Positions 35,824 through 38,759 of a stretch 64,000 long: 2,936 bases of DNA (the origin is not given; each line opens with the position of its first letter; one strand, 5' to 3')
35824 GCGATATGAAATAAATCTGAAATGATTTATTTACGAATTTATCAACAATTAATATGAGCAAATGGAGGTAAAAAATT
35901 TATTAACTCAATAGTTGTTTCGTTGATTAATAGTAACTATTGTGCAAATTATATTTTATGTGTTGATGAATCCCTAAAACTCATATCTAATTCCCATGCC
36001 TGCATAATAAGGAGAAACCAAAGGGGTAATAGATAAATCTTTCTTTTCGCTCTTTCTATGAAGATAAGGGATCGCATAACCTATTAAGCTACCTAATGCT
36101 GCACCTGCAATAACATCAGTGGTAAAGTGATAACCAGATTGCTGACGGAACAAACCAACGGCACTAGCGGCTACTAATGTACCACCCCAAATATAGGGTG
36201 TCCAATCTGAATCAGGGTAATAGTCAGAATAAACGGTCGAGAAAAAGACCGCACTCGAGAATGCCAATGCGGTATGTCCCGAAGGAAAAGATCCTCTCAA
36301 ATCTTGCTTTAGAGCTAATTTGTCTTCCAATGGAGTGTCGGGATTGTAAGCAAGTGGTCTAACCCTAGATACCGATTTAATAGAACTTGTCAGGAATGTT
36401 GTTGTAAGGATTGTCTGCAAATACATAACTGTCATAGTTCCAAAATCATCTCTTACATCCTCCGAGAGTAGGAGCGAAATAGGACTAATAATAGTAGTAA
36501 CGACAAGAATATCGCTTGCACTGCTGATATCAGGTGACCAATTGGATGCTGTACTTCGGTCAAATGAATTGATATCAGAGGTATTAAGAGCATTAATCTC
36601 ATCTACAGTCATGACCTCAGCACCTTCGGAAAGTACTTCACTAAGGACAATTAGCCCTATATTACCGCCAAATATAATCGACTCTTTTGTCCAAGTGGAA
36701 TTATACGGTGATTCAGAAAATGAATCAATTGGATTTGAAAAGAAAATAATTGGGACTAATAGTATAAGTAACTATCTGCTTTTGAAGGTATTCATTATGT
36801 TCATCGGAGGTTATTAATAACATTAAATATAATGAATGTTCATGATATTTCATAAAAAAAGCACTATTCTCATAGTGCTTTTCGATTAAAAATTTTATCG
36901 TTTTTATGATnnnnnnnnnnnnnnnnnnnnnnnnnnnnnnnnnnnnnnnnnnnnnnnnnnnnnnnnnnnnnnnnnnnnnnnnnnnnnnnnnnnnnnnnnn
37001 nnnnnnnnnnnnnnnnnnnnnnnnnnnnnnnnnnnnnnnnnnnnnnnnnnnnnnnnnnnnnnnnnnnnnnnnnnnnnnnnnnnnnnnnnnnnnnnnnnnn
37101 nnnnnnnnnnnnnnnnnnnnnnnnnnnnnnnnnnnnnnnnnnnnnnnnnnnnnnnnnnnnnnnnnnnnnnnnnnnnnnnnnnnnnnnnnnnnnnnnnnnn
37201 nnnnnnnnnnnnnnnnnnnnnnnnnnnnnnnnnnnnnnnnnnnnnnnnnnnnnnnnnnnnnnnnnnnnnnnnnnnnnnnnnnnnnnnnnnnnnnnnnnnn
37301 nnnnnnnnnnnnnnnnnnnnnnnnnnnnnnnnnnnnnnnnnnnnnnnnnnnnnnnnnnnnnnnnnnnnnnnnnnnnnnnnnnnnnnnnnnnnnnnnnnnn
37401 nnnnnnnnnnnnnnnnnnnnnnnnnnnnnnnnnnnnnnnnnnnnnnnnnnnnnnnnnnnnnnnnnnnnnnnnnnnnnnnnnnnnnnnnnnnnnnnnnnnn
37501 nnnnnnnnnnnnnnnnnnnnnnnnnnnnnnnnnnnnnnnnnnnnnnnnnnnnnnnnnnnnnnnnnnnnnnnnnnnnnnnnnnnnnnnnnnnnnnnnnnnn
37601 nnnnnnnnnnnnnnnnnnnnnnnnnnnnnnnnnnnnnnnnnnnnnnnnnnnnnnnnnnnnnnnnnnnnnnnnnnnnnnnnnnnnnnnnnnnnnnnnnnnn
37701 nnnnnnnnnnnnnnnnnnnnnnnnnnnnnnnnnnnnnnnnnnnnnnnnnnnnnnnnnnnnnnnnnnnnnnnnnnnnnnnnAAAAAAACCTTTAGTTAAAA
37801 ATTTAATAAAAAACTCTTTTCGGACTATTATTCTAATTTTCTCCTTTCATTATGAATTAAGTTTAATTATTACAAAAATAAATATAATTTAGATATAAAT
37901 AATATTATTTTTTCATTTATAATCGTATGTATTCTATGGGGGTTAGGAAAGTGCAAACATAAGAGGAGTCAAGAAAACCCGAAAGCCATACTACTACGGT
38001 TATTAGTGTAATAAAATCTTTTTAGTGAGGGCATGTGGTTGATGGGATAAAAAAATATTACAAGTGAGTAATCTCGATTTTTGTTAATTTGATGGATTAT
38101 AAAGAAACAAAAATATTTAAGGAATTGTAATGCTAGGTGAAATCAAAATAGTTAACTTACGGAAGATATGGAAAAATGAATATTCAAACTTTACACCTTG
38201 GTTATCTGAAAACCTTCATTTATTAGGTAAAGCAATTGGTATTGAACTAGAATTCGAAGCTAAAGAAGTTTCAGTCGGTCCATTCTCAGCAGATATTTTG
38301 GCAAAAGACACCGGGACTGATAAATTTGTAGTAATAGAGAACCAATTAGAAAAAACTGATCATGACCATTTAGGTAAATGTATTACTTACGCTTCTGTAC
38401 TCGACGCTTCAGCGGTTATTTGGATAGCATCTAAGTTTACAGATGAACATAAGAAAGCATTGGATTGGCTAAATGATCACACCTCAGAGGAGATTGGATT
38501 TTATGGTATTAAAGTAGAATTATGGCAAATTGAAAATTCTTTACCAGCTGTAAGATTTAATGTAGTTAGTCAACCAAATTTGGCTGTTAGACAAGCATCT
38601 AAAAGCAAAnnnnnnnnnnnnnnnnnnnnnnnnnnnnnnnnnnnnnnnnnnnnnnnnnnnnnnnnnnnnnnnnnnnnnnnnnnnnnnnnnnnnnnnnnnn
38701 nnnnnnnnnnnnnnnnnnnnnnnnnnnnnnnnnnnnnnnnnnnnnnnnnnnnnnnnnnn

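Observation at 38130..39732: Three small uncharacterised genes (Hjc-like nuclease-fold protein, 3-TM protein, DUF2281-like orphan) forming an islet just upstream of guaA and darTG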

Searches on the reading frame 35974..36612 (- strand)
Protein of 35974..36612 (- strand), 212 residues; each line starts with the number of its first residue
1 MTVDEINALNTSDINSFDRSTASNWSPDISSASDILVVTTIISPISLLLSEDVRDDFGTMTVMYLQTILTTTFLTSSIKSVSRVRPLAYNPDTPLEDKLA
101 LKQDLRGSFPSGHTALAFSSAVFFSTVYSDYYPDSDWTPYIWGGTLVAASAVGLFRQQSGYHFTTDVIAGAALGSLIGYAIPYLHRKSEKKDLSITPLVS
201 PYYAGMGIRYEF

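Call 3: search_protein_families(library=pfam, proteins=[window:35974-36612:-], max_evalue=0.1)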
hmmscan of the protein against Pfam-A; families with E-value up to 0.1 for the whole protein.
window:35974-36612:- (212 aa): 2 families
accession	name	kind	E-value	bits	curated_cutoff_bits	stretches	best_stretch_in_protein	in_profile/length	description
PF01569.27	PAP2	-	6.9e-18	65.1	27.2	1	64-188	5-128/130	PAP2 superfamily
PF14360.12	PAP2_C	-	0.056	14.5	27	1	111-177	8-68/74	PAP2 superfamily C-terminal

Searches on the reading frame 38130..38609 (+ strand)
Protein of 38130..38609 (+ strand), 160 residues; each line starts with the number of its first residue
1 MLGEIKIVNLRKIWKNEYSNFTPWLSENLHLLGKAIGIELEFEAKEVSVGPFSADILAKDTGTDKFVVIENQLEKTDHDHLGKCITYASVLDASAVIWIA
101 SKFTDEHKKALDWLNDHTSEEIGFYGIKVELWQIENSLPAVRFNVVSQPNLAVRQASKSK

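Call 70: predict_structure(alignment_id=A7)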
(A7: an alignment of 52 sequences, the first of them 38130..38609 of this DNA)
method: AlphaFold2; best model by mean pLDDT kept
length: 160 residues; sequences in the alignment: 52
mean_pLDDT: 89.7   pTM: 0.86
mean pLDDT of the five models: 89.7, 88.1, 86.6, 86.4, 85.8
residues with pLDDT >= 90: 117; 70-90: 31; 50-70: 12; < 50: 0
segments of 3 or more residues with pLDDT < 50: none
pLDDT, mean of each block of 10 residues (from residue 1): 85 93 97 95 91 94 95 82 90 95 92 83 93 93 94 64
secondary structure, 60 per line:
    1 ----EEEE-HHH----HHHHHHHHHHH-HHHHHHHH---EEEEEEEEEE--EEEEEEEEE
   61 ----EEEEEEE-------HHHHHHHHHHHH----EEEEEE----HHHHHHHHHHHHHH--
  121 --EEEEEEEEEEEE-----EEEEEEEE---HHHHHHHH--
elements in order: E5-8 H17-27 H29-36 E40-49 E52-60 E65-71 H79-90 E95-100 H105-118 E123-134 E140-147 H151-158
